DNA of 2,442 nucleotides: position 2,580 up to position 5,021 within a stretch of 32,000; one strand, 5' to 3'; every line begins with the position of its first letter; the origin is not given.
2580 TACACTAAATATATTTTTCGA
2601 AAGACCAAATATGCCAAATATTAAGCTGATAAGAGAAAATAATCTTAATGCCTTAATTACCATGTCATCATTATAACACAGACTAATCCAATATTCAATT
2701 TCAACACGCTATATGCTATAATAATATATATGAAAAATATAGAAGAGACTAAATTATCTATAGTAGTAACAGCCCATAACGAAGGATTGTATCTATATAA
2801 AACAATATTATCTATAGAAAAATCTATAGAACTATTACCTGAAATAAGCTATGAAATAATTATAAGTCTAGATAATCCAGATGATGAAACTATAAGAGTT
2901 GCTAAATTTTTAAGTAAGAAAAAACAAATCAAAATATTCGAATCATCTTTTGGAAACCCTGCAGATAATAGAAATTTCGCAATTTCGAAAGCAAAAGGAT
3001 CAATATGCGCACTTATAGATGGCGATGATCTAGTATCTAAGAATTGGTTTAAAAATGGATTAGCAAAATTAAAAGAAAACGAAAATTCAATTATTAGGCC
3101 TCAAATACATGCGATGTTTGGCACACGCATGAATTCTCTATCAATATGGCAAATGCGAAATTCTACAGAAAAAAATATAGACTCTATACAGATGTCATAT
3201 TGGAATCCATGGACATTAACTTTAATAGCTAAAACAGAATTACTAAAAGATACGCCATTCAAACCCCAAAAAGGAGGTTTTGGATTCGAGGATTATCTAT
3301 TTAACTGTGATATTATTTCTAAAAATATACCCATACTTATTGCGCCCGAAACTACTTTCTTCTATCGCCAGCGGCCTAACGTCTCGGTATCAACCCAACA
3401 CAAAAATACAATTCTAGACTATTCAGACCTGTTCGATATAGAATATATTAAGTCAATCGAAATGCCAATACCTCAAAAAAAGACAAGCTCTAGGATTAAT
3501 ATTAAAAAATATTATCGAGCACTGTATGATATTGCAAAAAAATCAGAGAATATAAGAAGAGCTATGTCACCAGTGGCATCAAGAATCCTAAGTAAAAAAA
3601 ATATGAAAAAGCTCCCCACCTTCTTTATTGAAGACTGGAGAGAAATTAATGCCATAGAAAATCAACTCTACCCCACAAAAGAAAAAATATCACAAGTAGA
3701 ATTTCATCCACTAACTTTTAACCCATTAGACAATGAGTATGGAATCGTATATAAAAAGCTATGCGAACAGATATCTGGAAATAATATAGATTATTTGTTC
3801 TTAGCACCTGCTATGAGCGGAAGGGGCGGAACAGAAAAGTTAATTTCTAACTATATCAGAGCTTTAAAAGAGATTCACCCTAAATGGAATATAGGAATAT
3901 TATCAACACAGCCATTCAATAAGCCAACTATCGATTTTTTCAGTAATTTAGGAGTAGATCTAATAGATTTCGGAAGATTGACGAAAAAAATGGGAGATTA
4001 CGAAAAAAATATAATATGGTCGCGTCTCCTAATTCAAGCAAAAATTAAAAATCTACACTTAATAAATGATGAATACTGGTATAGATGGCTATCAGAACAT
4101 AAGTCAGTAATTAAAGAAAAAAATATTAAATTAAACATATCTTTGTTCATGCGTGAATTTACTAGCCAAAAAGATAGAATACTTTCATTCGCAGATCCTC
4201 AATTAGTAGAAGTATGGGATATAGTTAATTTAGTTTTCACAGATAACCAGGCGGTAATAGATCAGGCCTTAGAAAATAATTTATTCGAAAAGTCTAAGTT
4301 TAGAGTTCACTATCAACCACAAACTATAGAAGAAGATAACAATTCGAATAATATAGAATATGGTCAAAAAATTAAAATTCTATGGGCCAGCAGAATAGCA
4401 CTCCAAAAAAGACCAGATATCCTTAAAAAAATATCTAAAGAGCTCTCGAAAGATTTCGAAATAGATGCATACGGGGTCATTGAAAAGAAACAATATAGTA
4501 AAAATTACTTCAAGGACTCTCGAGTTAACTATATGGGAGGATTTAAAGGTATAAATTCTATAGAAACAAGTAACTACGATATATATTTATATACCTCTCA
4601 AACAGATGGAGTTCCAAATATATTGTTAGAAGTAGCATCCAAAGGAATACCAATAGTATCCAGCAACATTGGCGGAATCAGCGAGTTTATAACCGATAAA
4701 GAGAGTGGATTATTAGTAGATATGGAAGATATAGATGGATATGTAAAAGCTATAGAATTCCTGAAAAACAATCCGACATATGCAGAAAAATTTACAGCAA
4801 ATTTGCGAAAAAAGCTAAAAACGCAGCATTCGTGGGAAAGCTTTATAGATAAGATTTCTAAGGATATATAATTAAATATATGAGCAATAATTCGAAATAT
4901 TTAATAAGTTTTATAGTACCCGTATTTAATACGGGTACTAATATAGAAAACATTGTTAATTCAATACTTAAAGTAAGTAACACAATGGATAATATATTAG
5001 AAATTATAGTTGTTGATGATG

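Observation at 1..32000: Palindrome TTCGAA (often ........) is massively over-represented, written in all three reading frames, and found only inside genes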

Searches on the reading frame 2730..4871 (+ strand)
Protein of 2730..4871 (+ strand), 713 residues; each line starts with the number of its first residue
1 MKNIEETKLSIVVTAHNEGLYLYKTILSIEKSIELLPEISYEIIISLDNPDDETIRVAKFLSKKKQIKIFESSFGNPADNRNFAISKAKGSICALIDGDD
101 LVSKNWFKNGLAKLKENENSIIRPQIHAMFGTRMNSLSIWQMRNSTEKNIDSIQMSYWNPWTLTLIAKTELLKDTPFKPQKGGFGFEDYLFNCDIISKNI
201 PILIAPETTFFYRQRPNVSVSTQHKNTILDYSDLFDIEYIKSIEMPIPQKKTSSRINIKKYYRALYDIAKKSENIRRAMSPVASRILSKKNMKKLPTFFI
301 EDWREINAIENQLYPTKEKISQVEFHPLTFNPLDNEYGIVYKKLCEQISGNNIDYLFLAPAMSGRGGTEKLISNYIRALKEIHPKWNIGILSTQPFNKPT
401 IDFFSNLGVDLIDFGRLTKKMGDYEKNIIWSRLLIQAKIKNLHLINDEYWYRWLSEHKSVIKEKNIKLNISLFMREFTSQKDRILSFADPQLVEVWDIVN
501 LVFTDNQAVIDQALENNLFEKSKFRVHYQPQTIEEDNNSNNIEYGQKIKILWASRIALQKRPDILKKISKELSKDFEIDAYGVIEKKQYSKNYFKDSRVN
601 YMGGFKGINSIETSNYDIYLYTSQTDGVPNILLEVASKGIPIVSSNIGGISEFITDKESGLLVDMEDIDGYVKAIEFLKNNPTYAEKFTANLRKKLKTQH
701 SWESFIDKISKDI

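Call 16: find_encoding_contigs(protein=window:2730-4871:+, flank=10000, max_places=10)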
Protein window:2730-4871:+ (713 aa): 21 contigs read that carry it; 10 places shown.
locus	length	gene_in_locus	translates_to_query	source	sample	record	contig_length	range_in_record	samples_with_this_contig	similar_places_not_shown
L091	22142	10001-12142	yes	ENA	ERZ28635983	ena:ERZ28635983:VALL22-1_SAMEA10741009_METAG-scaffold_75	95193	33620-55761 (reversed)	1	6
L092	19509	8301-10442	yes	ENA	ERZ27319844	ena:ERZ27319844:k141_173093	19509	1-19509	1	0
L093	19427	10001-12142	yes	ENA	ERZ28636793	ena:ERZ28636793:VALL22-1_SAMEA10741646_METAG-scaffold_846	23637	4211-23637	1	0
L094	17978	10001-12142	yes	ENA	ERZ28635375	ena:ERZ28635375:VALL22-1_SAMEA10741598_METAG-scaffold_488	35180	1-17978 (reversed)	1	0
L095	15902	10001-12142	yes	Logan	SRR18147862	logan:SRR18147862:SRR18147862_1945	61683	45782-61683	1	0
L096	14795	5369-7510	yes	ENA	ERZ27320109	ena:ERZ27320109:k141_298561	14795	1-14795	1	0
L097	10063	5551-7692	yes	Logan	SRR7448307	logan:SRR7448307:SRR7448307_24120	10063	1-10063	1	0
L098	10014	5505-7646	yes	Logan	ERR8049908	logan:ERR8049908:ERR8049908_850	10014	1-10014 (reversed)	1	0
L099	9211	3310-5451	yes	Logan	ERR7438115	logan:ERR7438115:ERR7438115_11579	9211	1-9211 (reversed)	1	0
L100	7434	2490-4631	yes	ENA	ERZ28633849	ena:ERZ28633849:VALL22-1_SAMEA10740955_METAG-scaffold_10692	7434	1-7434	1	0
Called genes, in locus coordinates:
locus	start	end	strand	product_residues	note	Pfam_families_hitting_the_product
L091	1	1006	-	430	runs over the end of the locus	PF02274:ADI, PF19420:DDAH_eukar (weak)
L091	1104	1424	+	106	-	-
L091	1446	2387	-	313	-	PF21088:MS_channel_1st (weak), PF00924:MS_channel_2nd, PF21082:MS_channel_3rd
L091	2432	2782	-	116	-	PF01726:LexA_DNA_bind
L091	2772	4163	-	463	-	PF03816:LytR_cpsA_psr, PF13399:LytR_C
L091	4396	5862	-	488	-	PF04932:Wzy_C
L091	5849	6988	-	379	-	PF20706:GT4-conflict (weak), PF00534:Glycos_transf_1, PF13692:Glyco_trans_1_4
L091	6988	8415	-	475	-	PF02397:Bac_transf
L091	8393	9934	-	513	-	PF27792:CHIM_prot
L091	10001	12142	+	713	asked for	PF00535:Glycos_transf_2, PF13524:Glyco_trans_1_2 (faint), PF00534:Glycos_transf_1, PF13692:Glyco_trans_1_4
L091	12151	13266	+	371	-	PF00535:Glycos_transf_2, PF10111:Glyco_tranf_2_2, PF13641:Glyco_tranf_2_3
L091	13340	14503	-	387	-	PF00005:ABC_tran, PF13304:AAA_21 (faint)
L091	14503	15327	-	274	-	PF01061:ABC2_membrane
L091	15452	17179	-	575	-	PF08310:LGFP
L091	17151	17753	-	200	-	-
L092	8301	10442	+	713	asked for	PF00535:Glycos_transf_2, PF13524:Glyco_trans_1_2 (faint), PF00534:Glycos_transf_1, PF13692:Glyco_trans_1_4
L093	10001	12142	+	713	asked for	PF00535:Glycos_transf_2, PF13524:Glyco_trans_1_2 (faint), PF00534:Glycos_transf_1, PF13692:Glyco_trans_1_4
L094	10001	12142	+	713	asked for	PF00535:Glycos_transf_2, PF13524:Glyco_trans_1_2 (faint), PF00534:Glycos_transf_1, PF13692:Glyco_trans_1_4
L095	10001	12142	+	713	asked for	PF00535:Glycos_transf_2, PF13524:Glyco_trans_1_2 (faint), PF00534:Glycos_transf_1, PF13692:Glyco_trans_1_4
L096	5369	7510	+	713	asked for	PF00535:Glycos_transf_2, PF13524:Glyco_trans_1_2 (faint), PF00534:Glycos_transf_1, PF13692:Glyco_trans_1_4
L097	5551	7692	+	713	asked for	PF00535:Glycos_transf_2, PF13524:Glyco_trans_1_2 (faint), PF00534:Glycos_transf_1, PF13692:Glyco_trans_1_4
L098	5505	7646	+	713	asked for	PF00535:Glycos_transf_2, PF13524:Glyco_trans_1_2 (faint), PF00534:Glycos_transf_1, PF13692:Glyco_trans_1_4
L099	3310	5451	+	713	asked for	PF00535:Glycos_transf_2, PF13524:Glyco_trans_1_2 (faint), PF00534:Glycos_transf_1, PF13692:Glyco_trans_1_4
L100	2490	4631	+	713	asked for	PF00535:Glycos_transf_2, PF13524:Glyco_trans_1_2 (faint), PF00534:Glycos_transf_1, PF13692:Glyco_trans_1_4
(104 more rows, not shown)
